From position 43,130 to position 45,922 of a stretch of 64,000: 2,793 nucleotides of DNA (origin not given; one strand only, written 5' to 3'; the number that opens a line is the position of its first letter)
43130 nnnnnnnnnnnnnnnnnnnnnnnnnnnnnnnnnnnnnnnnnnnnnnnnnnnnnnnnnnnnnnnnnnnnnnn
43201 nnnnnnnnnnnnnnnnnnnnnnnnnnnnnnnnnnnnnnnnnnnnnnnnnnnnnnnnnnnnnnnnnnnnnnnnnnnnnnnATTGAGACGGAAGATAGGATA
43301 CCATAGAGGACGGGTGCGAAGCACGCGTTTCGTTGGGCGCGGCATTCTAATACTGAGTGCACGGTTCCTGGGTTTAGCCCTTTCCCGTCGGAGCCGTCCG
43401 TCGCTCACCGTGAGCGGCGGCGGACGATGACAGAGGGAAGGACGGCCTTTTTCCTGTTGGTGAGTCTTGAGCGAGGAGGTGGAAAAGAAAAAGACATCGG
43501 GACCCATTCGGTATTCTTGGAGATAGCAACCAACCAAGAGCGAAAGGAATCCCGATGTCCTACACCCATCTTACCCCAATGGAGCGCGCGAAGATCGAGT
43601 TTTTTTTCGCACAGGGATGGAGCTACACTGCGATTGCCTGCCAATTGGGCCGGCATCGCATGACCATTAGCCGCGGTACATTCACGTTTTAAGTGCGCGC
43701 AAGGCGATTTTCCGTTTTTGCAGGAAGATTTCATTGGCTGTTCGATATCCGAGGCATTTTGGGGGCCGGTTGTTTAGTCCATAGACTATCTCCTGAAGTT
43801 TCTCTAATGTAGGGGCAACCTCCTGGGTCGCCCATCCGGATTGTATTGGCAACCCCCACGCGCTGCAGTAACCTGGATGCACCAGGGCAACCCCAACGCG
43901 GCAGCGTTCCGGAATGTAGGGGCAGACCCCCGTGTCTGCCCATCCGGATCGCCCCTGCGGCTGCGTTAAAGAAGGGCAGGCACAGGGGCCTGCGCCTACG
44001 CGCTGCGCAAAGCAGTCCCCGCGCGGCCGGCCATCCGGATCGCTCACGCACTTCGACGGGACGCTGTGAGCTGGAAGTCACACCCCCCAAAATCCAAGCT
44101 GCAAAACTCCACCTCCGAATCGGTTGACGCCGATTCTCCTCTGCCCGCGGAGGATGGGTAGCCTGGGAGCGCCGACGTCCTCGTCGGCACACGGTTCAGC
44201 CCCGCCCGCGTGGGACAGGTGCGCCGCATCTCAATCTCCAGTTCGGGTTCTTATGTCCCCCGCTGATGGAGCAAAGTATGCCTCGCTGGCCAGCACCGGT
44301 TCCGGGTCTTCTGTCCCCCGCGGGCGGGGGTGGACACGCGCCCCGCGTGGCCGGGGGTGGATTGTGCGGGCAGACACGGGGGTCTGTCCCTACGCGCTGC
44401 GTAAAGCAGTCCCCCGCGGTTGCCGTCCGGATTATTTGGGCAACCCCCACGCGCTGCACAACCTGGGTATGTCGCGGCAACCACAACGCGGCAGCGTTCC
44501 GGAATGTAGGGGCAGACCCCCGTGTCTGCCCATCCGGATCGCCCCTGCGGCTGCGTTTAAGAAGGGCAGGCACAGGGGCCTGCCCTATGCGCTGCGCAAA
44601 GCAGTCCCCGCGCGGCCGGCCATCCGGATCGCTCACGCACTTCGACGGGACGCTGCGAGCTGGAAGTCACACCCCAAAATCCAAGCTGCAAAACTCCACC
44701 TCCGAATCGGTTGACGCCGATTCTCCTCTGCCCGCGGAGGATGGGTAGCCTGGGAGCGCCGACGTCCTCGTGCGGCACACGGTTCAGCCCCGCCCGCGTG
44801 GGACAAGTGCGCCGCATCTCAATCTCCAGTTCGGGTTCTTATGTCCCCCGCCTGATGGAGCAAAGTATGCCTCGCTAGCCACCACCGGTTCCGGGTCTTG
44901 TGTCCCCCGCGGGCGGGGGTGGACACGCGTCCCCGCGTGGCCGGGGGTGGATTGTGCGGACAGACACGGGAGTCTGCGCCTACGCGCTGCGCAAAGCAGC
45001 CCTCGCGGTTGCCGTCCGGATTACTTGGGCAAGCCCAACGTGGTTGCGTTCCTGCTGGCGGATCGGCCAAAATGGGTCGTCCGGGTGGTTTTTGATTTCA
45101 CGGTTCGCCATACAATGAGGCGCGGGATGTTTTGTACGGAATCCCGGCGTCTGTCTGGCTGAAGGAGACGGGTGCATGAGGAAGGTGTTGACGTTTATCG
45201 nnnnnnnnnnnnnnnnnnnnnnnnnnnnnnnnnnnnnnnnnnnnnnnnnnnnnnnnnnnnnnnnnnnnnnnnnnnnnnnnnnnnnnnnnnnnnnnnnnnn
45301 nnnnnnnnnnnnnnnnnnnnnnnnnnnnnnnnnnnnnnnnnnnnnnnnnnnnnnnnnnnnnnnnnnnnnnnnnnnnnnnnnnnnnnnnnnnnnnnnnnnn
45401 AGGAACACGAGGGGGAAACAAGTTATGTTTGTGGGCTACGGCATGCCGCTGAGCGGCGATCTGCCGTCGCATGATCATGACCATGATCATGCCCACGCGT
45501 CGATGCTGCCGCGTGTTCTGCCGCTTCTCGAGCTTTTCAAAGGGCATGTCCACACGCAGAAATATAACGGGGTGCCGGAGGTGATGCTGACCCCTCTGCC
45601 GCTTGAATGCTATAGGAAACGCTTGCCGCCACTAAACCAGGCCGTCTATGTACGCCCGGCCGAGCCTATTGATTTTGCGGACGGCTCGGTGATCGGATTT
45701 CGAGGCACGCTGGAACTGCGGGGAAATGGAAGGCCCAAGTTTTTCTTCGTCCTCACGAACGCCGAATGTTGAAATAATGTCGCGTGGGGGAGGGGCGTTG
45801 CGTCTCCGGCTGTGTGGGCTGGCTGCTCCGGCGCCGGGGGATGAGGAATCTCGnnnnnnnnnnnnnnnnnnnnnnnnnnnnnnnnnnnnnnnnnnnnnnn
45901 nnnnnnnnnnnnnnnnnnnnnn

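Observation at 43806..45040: Family of GTAG-initiated GC-rich hairpins (REP/BIME-like) unusual for this lineage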

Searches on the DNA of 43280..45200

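Call 12: search_rna_families(source=window, start=43280, end=45200, threshold=evalue, max_evalue=5)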
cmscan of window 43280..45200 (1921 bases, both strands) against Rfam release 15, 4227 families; matches with E-value up to 5: 10.
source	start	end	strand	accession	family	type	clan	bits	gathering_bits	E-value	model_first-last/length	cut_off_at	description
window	43915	44000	-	RF03251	mir-4446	Gene; miRNA;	-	33.2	79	0.00015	1-82/82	no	mir-4446 microRNA precursor family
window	44353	44546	+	RF04159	MIR1437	Gene; miRNA;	-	28.5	168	0.028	1-192/192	no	MIR1437 microRNA precursor family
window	43915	44000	+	RF04167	mir-1972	Gene; miRNA;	-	27.2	90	0.014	1-81/81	no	mir-1972 microRNA precursor family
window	44364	44535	-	RF04159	MIR1437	Gene; miRNA;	-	25.5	168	0.13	1-192/192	no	MIR1437 microRNA precursor family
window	43910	44005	-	RF04159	MIR1437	Gene; miRNA;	-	22.8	168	0.5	1-192/192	no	MIR1437 microRNA precursor family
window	44505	44589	+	RF04167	mir-1972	Gene; miRNA;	-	21.6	90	0.43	1-81/81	no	mir-1972 microRNA precursor family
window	43910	44005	+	RF04159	MIR1437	Gene; miRNA;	-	20.6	168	1.5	1-192/192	no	MIR1437 microRNA precursor family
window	43534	43614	-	RF00777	mir-541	Gene; miRNA;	-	18.5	44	1.2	1-84/84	no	mir-541 microRNA precursor family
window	43980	44105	-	RF02206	WT1-AS_4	Gene; lncRNA;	-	15.8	60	3.7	1-134/134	no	WT1 antisense RNA conserved region 4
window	43900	44004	+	RF03023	rpfG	Gene; sRNA;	-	14.6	75.9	5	1-85/85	no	rpfG RNA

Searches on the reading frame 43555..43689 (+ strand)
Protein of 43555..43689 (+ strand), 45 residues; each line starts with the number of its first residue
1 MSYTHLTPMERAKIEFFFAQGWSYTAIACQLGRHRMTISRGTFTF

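Call 34: search_protein_families(library=ncbifam, proteins=[window:43555-43689:+], max_evalue=1)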
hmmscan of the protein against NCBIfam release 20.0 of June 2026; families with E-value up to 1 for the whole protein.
seq(45 aa): 5 families
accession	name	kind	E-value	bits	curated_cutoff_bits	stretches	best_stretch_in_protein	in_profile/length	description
NF008548.0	PRK11475.1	equivalog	0.0036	16.8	176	1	5-39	134-167/207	DNA-binding transcriptional activator BglJ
TIGR02937.1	sigma70-ECF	superfamily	0.015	14.9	42.9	1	5-40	117-152/165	sigma-70 family RNA polymerase sigma factor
NF033545.0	transpos_IS630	equivalog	0.02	14.3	100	1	10-40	1-31/299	IS630 family transposase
TIGR02170.1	thyX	equivalog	0.047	13.2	87.9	1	3-37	49-81/211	FAD-dependent thymidylate synthase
NF010500.0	PRK13919.1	subfamily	0.083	13.1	226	1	4-33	134-163/186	putative RNA polymerase sigma E protein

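Call 36: search_dna_similar(query=window:43555-43677:+, collection=plasmids, mode=protein, max_evalue=1, max_rows=12)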
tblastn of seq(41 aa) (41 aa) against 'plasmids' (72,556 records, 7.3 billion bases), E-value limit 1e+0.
Records with a match: 1295; places in all: 2062; records where one place covers at least 80% of the query: 1290.
Best place of each record, by identity: <60% 1295.
By first word of the organism name: Enterococcus 549; Escherichia 282; Salmonella 76; Lactiplantibacillus 75; Pseudomonas 68; Rhizobium 38; Klebsiella 34; Shigella 19; Vibrio 18; Listeria 12; and 47 more.
By predicted mobility (MOB-suite, as given by PLSDB): conjugative 677; non-mobilizable 379; mobilizable 239.
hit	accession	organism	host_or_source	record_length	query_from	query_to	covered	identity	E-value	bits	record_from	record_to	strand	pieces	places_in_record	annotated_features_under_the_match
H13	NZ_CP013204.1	Paenibacillus sp. IHB B 3084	single,lake sediment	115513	1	40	98%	57.5%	4e-6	47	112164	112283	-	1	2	IS30 family transposase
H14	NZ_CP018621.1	Paenibacillus xylanexedens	bacterial isolate,sediment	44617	1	40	98%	57.5%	5e-6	47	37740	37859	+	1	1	IS30 family transposase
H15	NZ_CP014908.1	Fructilactobacillus lindneri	cell culture,brewery environment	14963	1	41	100%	53.7%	7e-5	44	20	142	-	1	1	none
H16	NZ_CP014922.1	Secundilactobacillus paracollinoides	cell culture,brewery environment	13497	1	41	100%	53.7%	2e-3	40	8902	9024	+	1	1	none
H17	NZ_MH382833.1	Listeria welshimeri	food product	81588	1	40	98%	55.0%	5e-5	44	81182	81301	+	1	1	none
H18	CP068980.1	Listeria monocytogenes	food,variety pack luncheon meat turkey ...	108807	1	40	98%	55.0%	5e-5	44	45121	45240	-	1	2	none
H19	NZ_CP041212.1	Listeria monocytogenes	-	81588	1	40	98%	55.0%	5e-5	44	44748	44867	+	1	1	helix-turn-helix domain-containing protein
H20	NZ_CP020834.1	Listeria monocytogenes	food,wiener sausage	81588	1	40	98%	55.0%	5e-5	44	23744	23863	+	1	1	helix-turn-helix domain-containing protein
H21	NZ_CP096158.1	Listeria monocytogenes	food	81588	1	40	98%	55.0%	5e-5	44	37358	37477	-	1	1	helix-turn-helix domain-containing protein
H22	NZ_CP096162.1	Listeria monocytogenes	Homo sapiens,blood,human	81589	1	40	98%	55.0%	5e-5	44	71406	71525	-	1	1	helix-turn-helix domain-containing protein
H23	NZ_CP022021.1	Listeria monocytogenes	environmental,environmental swab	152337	1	40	98%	55.0%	7e-5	44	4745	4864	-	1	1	IS30 family transposase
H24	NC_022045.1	Listeria monocytogenes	Environment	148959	1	40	98%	55.0%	7e-5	44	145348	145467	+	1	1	IS30 family transposase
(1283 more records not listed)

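Call 75: get_annotated_region(hit=H13, flank=1500)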
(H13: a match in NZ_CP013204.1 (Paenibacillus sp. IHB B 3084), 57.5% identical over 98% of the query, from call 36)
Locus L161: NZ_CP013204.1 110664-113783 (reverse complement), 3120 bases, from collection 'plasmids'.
description: Paenibacillus sp. IHB B 3084 plasmid pHD01, complete sequence
organism: Paenibacillus sp. IHB B 3084 (NCBI taxid 867076)
taxonomy: Bacteria; Bacillota; Bacilli; Bacillales; Paenibacillaceae; Paenibacillus; Paenibacillus sp. IHB B 3084
host: -; source: single,lake sediment; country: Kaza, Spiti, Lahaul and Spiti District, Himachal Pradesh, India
typing (MOB-suite, as given by PLSDB): non-mobilizable
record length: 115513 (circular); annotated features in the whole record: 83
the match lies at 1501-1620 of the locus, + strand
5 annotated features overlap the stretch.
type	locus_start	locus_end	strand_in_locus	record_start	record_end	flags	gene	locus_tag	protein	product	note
CDS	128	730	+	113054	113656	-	-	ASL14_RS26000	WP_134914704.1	TetR/AcrR family transcriptional regulator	GO:0006355 - regulation of DNA-templated transcription [Evidence IEA]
CDS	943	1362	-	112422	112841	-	-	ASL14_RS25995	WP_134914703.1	MerR family transcriptional regulator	-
CDS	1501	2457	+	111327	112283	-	-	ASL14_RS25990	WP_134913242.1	IS30 family transposase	-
CDS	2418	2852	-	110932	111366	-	-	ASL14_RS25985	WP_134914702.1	MerR family transcriptional regulator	GO:0006355 - regulation of DNA-templated transcription [Evidence IEA]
CDS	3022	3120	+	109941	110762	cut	-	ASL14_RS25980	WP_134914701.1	NAD(P)H-binding protein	-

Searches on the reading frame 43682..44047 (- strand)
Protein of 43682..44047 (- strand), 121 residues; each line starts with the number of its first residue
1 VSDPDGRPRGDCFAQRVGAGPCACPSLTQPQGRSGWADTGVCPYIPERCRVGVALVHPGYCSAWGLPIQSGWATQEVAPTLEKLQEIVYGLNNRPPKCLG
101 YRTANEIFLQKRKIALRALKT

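Call 32: find_homologous_proteins(query=window:43682-44047:-, max_evalue=0.001)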
Query window:43682-44047:- (121 aa): 1 proteins with E <= 0.001 among 4 candidates.
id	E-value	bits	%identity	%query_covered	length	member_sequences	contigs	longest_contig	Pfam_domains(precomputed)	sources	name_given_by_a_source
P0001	1.8e-15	75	41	57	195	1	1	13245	-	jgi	jgi:hypothetical protein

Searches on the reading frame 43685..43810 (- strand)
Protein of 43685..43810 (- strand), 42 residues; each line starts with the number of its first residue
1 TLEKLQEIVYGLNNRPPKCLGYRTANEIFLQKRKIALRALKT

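Call 34: search_protein_families(library=ncbifam, proteins=[window:43685-43810:-], max_evalue=1)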
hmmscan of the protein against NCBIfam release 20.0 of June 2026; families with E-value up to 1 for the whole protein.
seq(42 aa): 0 families

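Call 35: search_dna_similar(query=window:43685-43810:-, collection=plasmids, mode=protein, max_evalue=1, max_rows=12)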
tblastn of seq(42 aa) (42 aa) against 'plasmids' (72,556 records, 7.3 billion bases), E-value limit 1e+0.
Records with a match: 482; places in all: 639; records where one place covers at least 80% of the query: 139.
Best place of each record, by identity: 60-80% 10; <60% 472.
By first word of the organism name: Rhizobium 125; Sinorhizobium 80; Agrobacterium 33; Lactiplantibacillus 22; Enterococcus 17; Streptomyces 16; Pediococcus 13; Ensifer 9; Paracoccus 9; Rhodococcus 8; and 59 more.
By predicted mobility (MOB-suite, as given by PLSDB): conjugative 200; non-mobilizable 174; mobilizable 108.
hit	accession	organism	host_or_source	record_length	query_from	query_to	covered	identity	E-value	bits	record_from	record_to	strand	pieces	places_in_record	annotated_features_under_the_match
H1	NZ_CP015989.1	Sphingobium sp. EP60837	cell culture,soil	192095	3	39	88%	51.4%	1e-1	35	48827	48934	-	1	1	IS30 family transposase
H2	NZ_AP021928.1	Aeromonas caviae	-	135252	3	39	88%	48.6%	6e-2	35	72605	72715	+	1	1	IS30 family transposase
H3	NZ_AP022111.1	Aeromonas caviae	-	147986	3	39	88%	48.6%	6e-2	35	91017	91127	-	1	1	IS30 family transposase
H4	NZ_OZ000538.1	Shinella sp. WSC3-e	-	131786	1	39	93%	46.2%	6e-3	38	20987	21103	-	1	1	none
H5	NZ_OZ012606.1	Shinella sp. WSD5-1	-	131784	1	39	93%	46.2%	6e-3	38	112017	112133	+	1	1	none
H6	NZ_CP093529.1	Shinella zoogloeoides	-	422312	1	39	93%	46.2%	4e-2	36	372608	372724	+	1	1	IS30 family transposase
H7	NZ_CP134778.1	Bosea sp. 685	Astragalus umbellatus,cell culture,root ...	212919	1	40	95%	45.0%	1e-2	37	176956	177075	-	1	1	IS30 family transposase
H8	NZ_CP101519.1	Ensifer adhaerens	cell cuture,rhizosphere soil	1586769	1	40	95%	45.0%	2e-2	37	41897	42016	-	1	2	none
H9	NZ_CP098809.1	Ensifer adhaerens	whole organism,soil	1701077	1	40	95%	45.0%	2e-2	37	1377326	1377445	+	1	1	none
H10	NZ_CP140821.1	Rhizobium johnstonii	Trifolium pratense,whole organism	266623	5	38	81%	52.9%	1e-1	34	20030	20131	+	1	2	none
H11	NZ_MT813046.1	Providencia stuartii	-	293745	1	38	90%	47.4%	4e-2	36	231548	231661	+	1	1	IS30 family transposase | hypothetical protein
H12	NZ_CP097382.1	Providencia stuartii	Homo sapiens,sputum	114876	1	38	90%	47.4%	4e-2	36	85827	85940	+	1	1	IS30 family transposase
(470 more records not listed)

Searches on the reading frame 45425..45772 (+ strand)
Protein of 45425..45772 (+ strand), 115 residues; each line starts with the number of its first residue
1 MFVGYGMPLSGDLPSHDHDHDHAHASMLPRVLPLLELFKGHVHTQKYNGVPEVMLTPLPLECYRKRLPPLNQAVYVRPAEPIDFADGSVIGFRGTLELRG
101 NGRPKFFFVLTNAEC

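Call 41: find_encoding_contigs(protein=window:45425-45772:+, flank=10000, max_places=10)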
Protein window:45425-45772:+ (115 aa): no gene with exactly this product is on record in the collection.
